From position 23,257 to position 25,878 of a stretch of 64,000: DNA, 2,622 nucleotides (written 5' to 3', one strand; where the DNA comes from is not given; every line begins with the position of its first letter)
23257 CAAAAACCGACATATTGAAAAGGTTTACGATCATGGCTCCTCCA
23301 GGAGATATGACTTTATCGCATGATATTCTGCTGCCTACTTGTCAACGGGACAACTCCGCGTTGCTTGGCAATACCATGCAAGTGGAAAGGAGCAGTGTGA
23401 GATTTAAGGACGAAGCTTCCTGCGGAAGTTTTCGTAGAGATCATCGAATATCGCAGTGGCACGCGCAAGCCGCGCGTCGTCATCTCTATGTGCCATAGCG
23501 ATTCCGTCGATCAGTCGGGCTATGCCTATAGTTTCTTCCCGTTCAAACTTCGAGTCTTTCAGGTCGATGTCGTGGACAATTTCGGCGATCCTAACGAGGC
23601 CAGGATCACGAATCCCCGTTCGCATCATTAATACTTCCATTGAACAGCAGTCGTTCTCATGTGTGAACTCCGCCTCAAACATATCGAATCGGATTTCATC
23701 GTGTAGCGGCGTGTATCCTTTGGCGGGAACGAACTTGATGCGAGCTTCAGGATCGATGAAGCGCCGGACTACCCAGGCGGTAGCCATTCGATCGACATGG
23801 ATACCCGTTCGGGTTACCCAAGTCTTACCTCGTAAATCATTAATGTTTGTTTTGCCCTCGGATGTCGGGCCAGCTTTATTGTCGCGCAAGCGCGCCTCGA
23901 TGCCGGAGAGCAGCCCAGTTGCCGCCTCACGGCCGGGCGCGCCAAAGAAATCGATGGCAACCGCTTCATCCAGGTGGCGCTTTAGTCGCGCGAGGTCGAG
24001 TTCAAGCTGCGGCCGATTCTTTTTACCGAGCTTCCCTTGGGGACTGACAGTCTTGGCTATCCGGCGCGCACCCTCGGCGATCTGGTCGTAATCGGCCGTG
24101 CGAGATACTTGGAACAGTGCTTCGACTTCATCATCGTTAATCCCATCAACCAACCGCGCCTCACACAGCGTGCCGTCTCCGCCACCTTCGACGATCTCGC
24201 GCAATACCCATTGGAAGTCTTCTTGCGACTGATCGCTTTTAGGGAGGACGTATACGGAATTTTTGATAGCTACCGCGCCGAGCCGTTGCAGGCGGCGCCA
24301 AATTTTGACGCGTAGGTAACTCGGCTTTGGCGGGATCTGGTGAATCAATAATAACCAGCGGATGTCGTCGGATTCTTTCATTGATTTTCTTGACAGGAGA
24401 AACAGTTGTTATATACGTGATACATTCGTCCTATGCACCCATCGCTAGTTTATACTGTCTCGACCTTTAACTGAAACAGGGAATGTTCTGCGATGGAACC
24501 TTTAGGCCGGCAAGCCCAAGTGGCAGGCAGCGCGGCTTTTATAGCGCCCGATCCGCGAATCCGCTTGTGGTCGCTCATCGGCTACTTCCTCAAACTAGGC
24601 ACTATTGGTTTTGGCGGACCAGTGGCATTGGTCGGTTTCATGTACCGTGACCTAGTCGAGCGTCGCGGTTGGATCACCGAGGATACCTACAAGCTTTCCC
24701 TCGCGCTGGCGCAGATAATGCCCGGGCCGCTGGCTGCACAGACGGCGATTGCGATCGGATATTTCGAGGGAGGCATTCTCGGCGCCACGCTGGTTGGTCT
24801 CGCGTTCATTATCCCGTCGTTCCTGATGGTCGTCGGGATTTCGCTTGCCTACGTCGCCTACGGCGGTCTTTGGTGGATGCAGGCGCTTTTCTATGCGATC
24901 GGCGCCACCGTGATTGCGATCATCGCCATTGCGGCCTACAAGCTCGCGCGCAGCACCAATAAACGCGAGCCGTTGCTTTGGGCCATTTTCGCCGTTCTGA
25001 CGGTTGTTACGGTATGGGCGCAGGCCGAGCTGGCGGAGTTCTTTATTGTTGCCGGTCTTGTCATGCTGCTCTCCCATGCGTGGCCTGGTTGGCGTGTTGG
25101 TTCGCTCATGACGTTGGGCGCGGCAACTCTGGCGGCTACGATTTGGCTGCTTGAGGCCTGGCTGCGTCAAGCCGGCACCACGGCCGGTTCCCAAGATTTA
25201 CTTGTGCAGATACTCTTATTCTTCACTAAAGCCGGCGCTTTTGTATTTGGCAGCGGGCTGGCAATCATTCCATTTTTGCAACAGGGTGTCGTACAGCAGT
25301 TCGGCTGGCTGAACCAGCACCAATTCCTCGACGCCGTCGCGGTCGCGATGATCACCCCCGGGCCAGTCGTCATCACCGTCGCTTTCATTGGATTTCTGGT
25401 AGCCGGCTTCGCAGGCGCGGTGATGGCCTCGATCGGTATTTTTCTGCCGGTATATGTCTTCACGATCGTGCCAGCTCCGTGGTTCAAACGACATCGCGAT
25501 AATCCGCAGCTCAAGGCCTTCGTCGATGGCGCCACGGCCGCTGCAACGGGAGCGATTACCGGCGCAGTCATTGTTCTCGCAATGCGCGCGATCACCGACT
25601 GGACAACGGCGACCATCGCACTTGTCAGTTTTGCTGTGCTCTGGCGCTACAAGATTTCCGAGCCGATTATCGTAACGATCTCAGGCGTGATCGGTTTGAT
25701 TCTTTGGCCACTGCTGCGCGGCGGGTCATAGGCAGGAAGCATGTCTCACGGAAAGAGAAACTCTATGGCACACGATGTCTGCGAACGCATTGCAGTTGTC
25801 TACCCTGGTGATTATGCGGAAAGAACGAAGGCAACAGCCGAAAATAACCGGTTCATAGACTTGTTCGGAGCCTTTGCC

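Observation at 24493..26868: ATP-grasp enzyme apparently co-transcribed with chromate transporter chrA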

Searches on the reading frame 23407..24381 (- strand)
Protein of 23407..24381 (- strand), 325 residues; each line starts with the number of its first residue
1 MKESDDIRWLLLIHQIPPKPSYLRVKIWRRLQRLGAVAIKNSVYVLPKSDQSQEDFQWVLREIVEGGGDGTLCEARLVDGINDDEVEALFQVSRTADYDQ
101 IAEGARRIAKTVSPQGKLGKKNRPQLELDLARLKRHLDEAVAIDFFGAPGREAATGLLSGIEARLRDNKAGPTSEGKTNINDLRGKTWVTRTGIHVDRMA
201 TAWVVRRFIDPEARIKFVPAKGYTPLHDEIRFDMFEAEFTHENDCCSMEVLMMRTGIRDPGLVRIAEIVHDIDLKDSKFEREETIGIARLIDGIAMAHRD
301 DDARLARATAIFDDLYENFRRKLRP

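Call 3: search_protein_families(library=pfam, proteins=[window:23407-24381:-], max_evalue=1)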
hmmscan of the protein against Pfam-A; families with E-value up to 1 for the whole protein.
window:23407-24381:- (325 aa): 3 families
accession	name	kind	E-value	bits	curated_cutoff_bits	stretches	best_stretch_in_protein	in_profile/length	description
PF09828.14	ChrB_C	-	2.6e-42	144.8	25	1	188-318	1-131/132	ChrB, C-terminal domain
PF20229.3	ChrB_N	-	1.4e-14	54.8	23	1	24-167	1-147/159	Protein ChrB, N-terminal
PF20803.2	PaaX_M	-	2.8e-05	24.5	24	1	6-49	5-48/83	PaaX protein central Cas2-like domain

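Call 4: search_protein_families(library=ncbifam, proteins=[window:23407-24381:-], max_evalue=1)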
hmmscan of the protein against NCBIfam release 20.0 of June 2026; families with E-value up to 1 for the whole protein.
window:23407-24381:- (325 aa): 0 families

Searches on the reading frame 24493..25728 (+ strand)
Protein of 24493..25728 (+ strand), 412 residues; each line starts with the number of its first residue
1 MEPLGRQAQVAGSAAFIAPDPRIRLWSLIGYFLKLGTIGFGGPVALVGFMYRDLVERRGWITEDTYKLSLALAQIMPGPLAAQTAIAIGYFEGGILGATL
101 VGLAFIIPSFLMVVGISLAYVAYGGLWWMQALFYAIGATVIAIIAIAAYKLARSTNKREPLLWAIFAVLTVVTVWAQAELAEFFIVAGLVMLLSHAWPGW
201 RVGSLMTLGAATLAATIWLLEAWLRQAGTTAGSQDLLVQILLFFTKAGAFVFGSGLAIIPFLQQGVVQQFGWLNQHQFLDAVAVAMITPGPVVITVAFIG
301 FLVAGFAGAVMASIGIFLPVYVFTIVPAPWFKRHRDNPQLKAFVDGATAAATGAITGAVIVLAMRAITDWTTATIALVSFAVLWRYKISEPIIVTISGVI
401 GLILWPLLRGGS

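Call 3: search_protein_families(library=pfam, proteins=[window:24493-25728:+], max_evalue=1)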
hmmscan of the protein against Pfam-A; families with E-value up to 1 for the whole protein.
window:24493-25728:+ (412 aa): 1 family
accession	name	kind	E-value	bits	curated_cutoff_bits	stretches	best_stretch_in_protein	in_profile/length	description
PF02417.20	Chromate_transp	-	3e-76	255.5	28.6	2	239-402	2-166/166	Chromate transporter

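Call 4: search_protein_families(library=ncbifam, proteins=[window:24493-25728:+], max_evalue=1)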
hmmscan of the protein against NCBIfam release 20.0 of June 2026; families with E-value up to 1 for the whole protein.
window:24493-25728:+ (412 aa): 3 families
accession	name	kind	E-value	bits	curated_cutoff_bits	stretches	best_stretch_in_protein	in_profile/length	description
TIGR00937.1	2A51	subfamily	3e-107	359.4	171.7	1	32-401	1-368/368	chromate efflux transporter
NF053760.1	ChrTpChrABac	equivalog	2.7e-26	92.8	250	2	237-406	3-176/178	chromate efflux transporter ChrA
NF053759.1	ChrTpChrBBac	equivalog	8e-24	84.3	250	2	32-170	8-147/180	chromate efflux transporter ChrB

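Call 75: search_dna_similar(query=window:24493-25728:+, collection=plasmids, mode=protein, max_rows=5)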
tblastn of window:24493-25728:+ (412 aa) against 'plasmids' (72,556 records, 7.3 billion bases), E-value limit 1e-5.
Records with a match: 2685; places in all: 2815; records where one place covers at least 80% of the query: 185.
Best place of each record, by identity: <60% 2685.
By first word of the organism name: Klebsiella 840; Escherichia 754; Enterobacter 162; Ralstonia 117; Citrobacter 100; Salmonella 76; Shigella 57; Sinorhizobium 39; Acinetobacter 33; Pseudomonas 28; and 129 more.
By predicted mobility (MOB-suite, as given by PLSDB): conjugative 1634; non-mobilizable 581; mobilizable 470.
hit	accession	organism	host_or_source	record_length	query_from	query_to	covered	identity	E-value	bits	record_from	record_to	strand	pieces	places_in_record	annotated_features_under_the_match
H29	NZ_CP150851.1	Burkholderia pyrrocinia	-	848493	6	408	98%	55.0%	6e-102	338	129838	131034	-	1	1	chromate transporter | chromate resistance protein ChrB domain-containing protein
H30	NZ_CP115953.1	Ralstonia solanacearum CFBP2957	Solanum lycopersicum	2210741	21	409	94%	56.8%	8e-95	318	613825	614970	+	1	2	none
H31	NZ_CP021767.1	Ralstonia solanacearum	Solanum lycopersicum,Tomato with ...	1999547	21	409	94%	56.8%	1e-94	317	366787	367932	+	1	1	none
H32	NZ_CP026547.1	Cupriavidus metallidurans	single cell,soil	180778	18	409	95%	56.1%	1e-103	344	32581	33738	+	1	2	chromate transporter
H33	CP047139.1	Ralstonia solanacearum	Potato,Single cell,tuber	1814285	21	409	94%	56.5%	1e-94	318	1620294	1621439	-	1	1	chrA: chromate efflux transporter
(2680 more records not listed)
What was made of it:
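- ChrA homologues occur on only 3.7% of plasmids (call 75).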
